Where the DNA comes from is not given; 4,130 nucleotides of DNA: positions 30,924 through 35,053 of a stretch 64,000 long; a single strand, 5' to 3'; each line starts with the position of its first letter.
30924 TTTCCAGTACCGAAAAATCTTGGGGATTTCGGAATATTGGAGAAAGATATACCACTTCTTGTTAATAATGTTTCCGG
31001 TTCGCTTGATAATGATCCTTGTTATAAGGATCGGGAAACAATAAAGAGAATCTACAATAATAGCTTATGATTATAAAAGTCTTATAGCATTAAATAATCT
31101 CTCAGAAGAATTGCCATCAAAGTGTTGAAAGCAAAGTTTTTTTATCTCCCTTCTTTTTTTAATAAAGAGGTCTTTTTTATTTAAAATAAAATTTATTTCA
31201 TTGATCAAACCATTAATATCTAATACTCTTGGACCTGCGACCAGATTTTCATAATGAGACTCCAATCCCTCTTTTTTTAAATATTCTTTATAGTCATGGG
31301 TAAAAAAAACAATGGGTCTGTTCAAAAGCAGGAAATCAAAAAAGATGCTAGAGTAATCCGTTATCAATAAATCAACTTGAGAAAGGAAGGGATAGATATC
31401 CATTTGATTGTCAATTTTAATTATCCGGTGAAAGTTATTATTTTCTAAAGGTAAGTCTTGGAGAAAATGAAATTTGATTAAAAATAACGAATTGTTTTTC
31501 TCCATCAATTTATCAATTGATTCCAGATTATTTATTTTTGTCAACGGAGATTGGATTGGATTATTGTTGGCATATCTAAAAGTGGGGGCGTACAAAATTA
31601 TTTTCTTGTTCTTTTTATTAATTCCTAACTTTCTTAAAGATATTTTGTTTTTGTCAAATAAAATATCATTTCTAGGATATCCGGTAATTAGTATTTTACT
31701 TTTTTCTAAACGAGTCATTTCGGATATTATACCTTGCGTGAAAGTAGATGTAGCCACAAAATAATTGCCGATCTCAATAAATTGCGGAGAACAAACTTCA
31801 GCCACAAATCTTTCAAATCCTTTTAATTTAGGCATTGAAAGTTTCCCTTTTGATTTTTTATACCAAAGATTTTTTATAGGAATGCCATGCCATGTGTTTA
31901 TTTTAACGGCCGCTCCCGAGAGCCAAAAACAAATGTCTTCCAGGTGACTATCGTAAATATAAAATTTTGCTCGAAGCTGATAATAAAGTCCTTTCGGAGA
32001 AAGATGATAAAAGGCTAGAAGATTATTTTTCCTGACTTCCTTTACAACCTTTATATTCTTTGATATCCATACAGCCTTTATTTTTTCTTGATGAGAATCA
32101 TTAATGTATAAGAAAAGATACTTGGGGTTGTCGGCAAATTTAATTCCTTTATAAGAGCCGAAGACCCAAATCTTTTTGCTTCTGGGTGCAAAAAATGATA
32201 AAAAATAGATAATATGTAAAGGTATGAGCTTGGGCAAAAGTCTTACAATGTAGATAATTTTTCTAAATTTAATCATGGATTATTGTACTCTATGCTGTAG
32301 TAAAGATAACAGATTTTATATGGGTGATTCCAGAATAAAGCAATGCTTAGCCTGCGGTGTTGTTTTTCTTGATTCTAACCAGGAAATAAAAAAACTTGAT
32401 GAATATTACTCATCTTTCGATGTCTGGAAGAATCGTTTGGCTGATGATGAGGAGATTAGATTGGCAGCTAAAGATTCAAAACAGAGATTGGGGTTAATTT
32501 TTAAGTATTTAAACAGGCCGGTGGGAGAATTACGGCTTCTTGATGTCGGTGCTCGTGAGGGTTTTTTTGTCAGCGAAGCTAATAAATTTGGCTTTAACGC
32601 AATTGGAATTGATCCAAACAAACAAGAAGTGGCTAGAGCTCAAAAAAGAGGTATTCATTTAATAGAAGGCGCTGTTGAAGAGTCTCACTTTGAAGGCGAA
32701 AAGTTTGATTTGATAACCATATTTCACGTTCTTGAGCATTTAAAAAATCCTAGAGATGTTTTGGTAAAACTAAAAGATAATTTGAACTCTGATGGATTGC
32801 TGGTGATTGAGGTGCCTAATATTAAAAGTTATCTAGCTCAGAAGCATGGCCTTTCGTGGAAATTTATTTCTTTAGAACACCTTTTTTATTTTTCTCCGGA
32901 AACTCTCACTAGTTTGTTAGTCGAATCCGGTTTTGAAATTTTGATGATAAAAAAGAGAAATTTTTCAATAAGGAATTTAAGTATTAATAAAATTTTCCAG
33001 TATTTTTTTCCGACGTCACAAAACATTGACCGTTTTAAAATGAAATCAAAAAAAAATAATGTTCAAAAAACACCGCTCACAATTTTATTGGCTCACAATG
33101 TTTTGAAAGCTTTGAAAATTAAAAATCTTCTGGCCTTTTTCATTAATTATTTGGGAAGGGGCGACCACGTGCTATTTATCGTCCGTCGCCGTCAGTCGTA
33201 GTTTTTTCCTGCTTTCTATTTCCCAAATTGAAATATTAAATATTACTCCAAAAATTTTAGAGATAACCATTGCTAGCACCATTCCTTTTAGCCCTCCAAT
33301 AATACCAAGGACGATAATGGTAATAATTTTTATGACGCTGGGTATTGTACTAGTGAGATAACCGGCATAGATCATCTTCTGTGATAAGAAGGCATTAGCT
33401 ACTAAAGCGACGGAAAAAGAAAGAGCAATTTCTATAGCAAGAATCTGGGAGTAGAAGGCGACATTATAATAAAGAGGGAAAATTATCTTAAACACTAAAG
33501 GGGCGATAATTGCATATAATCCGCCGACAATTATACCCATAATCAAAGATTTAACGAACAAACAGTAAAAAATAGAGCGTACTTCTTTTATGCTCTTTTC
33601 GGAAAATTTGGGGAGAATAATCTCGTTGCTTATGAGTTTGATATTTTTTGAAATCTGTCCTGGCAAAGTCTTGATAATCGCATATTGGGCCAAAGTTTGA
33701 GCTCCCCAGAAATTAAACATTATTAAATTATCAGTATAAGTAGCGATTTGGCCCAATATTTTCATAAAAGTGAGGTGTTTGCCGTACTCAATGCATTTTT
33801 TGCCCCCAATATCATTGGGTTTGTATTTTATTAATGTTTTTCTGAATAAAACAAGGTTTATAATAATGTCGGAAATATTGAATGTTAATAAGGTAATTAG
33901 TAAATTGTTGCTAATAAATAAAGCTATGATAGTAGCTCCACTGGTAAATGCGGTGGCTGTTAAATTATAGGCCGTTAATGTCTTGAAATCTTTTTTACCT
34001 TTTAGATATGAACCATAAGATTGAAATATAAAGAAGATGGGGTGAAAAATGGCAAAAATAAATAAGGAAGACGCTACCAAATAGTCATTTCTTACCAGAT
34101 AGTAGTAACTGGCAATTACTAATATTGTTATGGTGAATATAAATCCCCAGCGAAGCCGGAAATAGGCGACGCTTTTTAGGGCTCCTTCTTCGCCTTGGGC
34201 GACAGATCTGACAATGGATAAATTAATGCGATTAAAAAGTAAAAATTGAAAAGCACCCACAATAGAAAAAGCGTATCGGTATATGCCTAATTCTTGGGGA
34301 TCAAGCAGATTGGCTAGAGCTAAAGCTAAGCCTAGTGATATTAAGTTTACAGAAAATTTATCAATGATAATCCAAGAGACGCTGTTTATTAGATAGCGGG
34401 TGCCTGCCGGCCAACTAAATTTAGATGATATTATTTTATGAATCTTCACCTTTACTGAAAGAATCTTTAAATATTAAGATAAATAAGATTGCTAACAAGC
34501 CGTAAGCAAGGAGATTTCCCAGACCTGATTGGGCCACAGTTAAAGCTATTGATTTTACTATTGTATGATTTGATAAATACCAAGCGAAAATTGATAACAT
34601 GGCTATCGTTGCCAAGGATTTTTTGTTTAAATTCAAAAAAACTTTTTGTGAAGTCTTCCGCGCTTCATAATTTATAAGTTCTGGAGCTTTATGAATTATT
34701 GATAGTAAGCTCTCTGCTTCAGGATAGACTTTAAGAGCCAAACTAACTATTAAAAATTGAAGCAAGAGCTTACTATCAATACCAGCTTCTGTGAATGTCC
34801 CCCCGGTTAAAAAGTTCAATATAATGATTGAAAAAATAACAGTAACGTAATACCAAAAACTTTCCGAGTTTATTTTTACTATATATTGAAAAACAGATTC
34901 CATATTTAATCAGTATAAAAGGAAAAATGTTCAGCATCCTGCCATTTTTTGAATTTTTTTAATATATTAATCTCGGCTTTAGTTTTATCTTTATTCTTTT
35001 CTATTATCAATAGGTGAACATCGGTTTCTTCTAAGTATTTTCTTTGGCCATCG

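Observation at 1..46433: A 39-kb composite glycan locus with four sugar-donor pathways, ending at a giant Thr-rich surface protein: candidate S-layer or surface glycoprotein glycosylation island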

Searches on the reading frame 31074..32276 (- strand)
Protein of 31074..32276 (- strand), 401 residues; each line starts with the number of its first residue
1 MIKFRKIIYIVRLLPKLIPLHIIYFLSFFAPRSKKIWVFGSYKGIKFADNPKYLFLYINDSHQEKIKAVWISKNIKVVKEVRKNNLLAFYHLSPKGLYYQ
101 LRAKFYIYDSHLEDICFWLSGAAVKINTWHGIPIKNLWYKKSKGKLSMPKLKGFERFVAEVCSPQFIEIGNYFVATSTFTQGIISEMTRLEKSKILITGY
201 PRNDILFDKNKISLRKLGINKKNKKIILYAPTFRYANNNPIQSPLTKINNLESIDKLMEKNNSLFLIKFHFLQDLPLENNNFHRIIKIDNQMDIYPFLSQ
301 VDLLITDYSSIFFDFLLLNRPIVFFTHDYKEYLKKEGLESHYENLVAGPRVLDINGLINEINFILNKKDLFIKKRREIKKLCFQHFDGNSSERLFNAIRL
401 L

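Call 8: search_protein_families(library=pfam, proteins=[window:31074-32276:-], max_evalue=0.001)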
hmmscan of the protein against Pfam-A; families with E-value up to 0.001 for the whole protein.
window:31074-32276:- (401 aa): 1 family
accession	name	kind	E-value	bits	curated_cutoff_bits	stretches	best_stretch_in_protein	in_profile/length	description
PF04464.20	Glyphos_transf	-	6.3e-66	223.2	22.1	1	23-398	2-365/367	CDP-Glycerol:Poly(glycerophosphate) glycerophosphotransferase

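Call 16: search_protein_families(library=ncbifam, proteins=[window:31074-32276:-], max_evalue=0.01)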
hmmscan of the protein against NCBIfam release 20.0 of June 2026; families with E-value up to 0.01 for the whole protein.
window:31074-32276:- (401 aa): 4 families
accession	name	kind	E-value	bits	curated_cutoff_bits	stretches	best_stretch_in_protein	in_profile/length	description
NF041712.1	techglyph_taseTarF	equivalog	7.1e-38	130.6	550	1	31-398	23-386/388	teichoic acid glycerol-phosphate transferase TarF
NF041713.1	Tar_polymTarL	equivalog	1.6e-25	89.8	1000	1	188-396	347-557/562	teichoic acid ribitol-phosphate polymerase TarL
NF041711.1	TagprimaseTarB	equivalog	1.1e-10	41.3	500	1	190-371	173-337/362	teichoic acid glycerol-phosphate primase TarB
TIGR04396.2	surf_polysacc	subfamily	8.8e-05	21.8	125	1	171-247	102-180/427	surface carbohydrate biosynthesis protein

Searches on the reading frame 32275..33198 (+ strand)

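Call 8: search_protein_families(library=pfam, proteins=[window:32275-33198:+], max_evalue=0.001)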
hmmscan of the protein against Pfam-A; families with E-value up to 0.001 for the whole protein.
window:32275-33198:+ (308 aa): 7 families
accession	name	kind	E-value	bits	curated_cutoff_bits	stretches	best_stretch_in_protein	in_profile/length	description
PF13489.12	Methyltransf_23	-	9.7e-26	90.9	27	1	80-223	24-162/164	Methyltransferase domain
PF08241.18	Methyltransf_11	-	2.7e-14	54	21.2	1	89-178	1-95/95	Methyltransferase domain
PF13847.12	Methyltransf_31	-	8.6e-12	45.4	27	1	85-188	4-119/145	Methyltransferase domain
PF08242.18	Methyltransf_12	-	7.3e-11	43.1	30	1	89-176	1-98/98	Methyltransferase domain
PF13649.12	Methyltransf_25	-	1.7e-09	38.7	27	1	89-174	2-97/97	Methyltransferase domain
PF07021.18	MetW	-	1.3e-06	28.6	21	1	87-165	16-97/193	Methionine biosynthesis protein MetW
PF08003.17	Methyltransf_9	-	9.4e-06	25.2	23.8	1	85-184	116-223/315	Protein of unknown function (DUF1698)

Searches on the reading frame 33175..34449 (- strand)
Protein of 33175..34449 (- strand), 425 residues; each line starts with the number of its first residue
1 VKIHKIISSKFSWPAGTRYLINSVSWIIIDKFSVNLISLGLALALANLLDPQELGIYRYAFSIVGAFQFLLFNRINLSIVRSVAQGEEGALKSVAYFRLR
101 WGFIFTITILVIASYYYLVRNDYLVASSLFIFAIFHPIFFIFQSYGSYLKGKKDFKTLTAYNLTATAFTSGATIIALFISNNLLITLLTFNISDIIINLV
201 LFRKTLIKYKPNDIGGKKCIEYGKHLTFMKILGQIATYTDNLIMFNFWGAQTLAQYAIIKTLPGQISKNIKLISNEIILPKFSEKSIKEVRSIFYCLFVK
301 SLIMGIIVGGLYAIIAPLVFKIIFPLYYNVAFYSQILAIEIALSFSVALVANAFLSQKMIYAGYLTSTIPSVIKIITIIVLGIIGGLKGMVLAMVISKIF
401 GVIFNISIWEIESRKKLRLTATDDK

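Call 8: search_protein_families(library=pfam, proteins=[window:33175-34449:-], max_evalue=0.001)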
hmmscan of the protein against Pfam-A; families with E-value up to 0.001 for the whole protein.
window:33175-34449:- (425 aa): 2 families
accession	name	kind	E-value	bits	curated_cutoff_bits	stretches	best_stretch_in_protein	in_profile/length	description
PF13440.11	Polysacc_synt_3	-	2.3e-13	50.5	23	1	45-285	2-243/293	Polysaccharide biosynthesis protein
PF01943.22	Polysacc_synt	-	5.8e-13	49.3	28.2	1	22-284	3-272/274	Polysaccharide biosynthesis protein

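Call 16: search_protein_families(library=ncbifam, proteins=[window:33175-34449:-], max_evalue=0.01)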
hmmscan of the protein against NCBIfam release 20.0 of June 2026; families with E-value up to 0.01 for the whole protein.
window:33175-34449:- (425 aa): 0 families

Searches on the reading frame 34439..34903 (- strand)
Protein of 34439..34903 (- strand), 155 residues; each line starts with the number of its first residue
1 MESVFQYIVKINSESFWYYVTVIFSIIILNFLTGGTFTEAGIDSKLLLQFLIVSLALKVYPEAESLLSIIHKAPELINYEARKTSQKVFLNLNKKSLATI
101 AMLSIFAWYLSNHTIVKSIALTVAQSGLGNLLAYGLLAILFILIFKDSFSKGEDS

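Call 8: search_protein_families(library=pfam, proteins=[window:34439-34903:-], max_evalue=0.001)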
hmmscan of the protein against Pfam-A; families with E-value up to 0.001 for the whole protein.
window:34439-34903:- (155 aa): 0 families

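Call 16: search_protein_families(library=ncbifam, proteins=[window:34439-34903:-], max_evalue=0.01)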
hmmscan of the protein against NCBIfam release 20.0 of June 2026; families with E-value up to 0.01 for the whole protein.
window:34439-34903:- (155 aa): 1 family
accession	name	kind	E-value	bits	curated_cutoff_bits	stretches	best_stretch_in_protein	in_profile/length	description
NF008739.0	PRK11770.1-1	equivalog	0.0029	17.7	213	1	27-130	6-110/148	YccF domain-containing protein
